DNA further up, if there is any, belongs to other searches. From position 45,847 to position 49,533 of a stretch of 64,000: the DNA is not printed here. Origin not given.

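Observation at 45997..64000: Hybrid NRPS-PKS biosynthetic gene cluster (C-A-T | KS-AT-KR-DH-ACP | C-A-T | C-A-T | C-A...) in a genome that also encodes T9SS-sorted proteins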

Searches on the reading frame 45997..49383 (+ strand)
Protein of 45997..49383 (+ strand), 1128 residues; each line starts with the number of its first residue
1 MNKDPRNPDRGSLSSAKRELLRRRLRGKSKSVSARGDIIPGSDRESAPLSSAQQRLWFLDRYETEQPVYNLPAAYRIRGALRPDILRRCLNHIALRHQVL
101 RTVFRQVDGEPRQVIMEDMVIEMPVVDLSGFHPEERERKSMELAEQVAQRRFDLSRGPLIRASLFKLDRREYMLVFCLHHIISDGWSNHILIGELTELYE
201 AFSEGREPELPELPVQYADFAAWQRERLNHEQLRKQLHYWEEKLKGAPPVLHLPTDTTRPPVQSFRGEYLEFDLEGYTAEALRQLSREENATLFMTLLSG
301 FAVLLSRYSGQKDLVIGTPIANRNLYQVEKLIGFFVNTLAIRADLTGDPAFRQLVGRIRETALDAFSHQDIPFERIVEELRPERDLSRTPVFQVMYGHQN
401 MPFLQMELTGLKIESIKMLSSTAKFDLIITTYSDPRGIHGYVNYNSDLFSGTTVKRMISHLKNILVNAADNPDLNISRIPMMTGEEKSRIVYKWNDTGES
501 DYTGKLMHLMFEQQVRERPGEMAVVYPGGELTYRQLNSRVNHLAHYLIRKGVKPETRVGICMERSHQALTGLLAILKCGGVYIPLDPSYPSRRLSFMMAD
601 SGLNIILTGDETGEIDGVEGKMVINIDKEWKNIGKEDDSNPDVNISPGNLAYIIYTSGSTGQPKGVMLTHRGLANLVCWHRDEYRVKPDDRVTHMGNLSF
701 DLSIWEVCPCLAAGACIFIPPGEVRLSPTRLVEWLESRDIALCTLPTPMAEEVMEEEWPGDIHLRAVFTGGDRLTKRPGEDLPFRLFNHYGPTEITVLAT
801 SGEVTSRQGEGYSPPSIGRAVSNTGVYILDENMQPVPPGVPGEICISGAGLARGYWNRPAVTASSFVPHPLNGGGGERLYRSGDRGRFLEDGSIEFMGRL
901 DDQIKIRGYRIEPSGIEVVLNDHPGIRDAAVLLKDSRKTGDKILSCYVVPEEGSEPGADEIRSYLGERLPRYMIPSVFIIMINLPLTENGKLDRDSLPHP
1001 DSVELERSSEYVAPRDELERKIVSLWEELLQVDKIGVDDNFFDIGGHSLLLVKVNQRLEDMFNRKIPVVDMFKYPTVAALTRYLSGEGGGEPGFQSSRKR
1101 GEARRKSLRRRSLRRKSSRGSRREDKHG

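Call 3: search_protein_families(library=pfam, proteins=[window:45997-49383:+])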
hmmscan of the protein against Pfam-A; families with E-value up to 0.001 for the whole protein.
window:45997-49383:+ (1128 aa): 4 families
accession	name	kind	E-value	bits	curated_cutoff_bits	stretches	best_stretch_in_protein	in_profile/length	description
PF00668.25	Condensation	-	1.7e-117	393.4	30.6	1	45-490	3-455/456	Condensation domain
PF00501.34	AMP-binding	-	1.5e-87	294.3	29.9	1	511-856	1-384/384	AMP-binding enzyme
PF00550.31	PP-binding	-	4.5e-16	59.3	20.8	1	1021-1084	2-67/67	Phosphopantetheine attachment site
PF13193.12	AMP-binding_C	-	1.7e-11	45.3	24.5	1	916-991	2-76/76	AMP-binding enzyme C-terminal domain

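Call 18: find_encoding_contigs(protein=window:45997-49383:+, flank=10000, max_places=6)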
Protein window:45997-49383:+ (1128 aa): 1 contig read that carries it; 1 place shown.
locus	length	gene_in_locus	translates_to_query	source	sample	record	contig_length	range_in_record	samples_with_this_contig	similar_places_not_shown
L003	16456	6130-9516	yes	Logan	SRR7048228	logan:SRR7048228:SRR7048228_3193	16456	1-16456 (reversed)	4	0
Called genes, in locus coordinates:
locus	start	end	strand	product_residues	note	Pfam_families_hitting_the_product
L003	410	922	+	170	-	PF03602:Cons_hypoth95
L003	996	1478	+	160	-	PF01467:CTP_transf_like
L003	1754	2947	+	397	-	PF00155:Aminotran_1_2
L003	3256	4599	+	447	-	PF01565:FAD_binding_4, PF02913:FAD-oxidase_C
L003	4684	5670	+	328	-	PF01018:GTP1_OBG, PF01926:MMR_HSR1, PF02421:FeoB_N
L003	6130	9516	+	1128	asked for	PF00668:Condensation, PF00501:AMP-binding, PF13193:AMP-binding_C, PF00550:PP-binding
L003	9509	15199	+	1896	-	PF00109:ketoacyl-synt, PF02801:Ketoacyl-synt_C, PF16197:KAsynt_C_assoc, PF22336:RhiE-like_linker, PF22621:CurL-like_PKS_C, PF00698:Acyl_transf_1, PF21394:Beta-ketacyl_N, PF08659:KR, +5 more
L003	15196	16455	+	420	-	?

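Call 46: search_protein_families(library=ncbifam, proteins=[window:45997-49383:+], max_evalue=0.00001)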
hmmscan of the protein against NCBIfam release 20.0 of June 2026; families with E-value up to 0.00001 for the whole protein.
window:45997-49383:+ (1128 aa): 102 families (the best 25 are shown)
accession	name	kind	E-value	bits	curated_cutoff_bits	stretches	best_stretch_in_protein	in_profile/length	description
NF004282.0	PRK05691.1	subfamily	4.2e-291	969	4090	3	408-1001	1035-1626/4334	non-ribosomal peptide synthase/polyketide synthase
NF047350.1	aureusi_NRPS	equivalog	8.4e-208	692.9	2500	2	38-1003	985-1914/2373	aureusimine non-ribosomal peptide synthetase AusA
NF041803.1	NRPS_SolG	exception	1.7e-139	466.4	2200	1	92-1081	157-1152/1163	solanimycin non-ribosomal peptide synthetase SolG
NF038078.1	NRPS_MxcG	equivalog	1e-137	460.4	2300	1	45-1085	3-1042/1442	myxochelin non-ribosomal peptide synthetase MxcG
TIGR01733.1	AA-adenyl-dom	subfamily_domain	8.6e-129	429.9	317.4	1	532-931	1-409/409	amino acid adenylation domain-containing protein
NF007605.2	PRK10252.1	equivalog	1.3e-115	387.3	2400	1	47-1087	4-1044/1292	enterobactin non-ribosomal peptide synthetase EntF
TIGR03443.1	alpha_am_amid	equivalog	1.1e-93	314.6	1030.1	3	240-596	2-336/1390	L-aminoadipate-semialdehyde dehydrogenase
NF003417.0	PRK04813.1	subfamily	5.3e-79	266.1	476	1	512-997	10-499/505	D-alanine--poly(phosphoribitol) ligase subunit DltA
TIGR01734.1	D-ala-DACP-lig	equivalog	1.1e-73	248.5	559.85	1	513-997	8-498/504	D-alanine--poly(phosphoribitol) ligase subunit DltA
TIGR03098.1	ligase_PEP_1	hypoth_equivalog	3.6e-67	227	592.35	1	507-997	2-514/517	acyl-CoA ligase (AMP-forming), exosortase A system-associated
NF004837.0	PRK06187.1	subfamily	2.6e-63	214.1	476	1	506-997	9-518/531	long-chain-fatty-acid--CoA ligase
NF052269.1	Staph_lig_FadD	equivalog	8.7e-49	166.2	650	1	529-997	26-489/499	long-chain-fatty-acid--CoA ligase FadD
NF004511.1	PRK05852.1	equivalog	2.7e-47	161.6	650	1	510-997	4-500/505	FadD7 family fatty acid--CoA ligase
NF004822.0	PRK06178.1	equivalog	3.3e-46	158.1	782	2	814-997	390-563/571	acyl-CoA synthetase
NF005702.0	PRK07514.1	subfamily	7.5e-46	156.5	558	1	509-997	8-496/506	malonyl-CoA synthase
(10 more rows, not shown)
